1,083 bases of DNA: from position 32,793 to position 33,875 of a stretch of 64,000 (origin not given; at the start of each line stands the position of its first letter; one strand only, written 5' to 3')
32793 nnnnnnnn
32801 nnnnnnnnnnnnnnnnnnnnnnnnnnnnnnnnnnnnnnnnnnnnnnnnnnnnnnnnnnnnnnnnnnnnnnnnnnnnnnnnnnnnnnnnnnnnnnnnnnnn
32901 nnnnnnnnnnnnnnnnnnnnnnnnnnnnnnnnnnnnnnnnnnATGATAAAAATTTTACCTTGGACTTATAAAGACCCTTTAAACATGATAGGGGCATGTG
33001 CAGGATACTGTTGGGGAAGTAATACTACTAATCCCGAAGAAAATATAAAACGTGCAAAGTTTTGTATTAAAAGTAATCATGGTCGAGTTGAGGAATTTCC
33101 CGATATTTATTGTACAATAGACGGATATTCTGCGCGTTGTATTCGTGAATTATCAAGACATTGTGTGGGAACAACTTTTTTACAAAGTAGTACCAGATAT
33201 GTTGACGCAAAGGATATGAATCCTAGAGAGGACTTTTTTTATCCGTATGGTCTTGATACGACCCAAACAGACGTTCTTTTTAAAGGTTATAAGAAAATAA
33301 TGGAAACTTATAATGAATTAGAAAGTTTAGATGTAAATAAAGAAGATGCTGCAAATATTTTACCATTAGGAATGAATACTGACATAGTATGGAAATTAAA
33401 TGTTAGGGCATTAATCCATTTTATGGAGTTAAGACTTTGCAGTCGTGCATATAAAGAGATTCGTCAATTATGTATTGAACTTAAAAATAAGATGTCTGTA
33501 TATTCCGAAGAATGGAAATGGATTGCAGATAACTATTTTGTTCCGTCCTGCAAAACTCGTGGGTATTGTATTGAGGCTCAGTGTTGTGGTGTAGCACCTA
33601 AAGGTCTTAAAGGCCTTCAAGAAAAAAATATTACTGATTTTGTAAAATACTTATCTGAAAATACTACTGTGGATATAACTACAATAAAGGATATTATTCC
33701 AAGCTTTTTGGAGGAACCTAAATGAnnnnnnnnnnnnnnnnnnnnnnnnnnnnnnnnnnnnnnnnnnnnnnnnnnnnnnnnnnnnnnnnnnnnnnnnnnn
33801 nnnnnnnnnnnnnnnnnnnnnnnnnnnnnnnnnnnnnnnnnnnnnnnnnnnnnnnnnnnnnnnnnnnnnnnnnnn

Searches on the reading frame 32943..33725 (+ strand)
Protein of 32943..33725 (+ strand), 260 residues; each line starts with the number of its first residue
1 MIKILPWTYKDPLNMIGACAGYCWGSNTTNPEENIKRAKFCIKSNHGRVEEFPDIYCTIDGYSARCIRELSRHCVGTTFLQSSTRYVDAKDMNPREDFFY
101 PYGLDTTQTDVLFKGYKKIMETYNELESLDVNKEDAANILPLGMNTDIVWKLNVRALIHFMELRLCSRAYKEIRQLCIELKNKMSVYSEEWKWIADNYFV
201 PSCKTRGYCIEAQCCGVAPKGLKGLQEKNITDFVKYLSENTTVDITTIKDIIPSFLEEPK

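Call 39: search_protein_families(library=pfam, proteins=[window:32943-33725:+], max_evalue=0.001)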
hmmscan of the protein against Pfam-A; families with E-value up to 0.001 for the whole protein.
window:32943-33725:+ (260 aa): 1 family
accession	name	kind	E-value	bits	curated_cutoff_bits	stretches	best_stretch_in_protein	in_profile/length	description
PF02511.20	Thy1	-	8.6e-36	124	24.8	1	10-183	7-184/191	Thymidylate synthase complementing protein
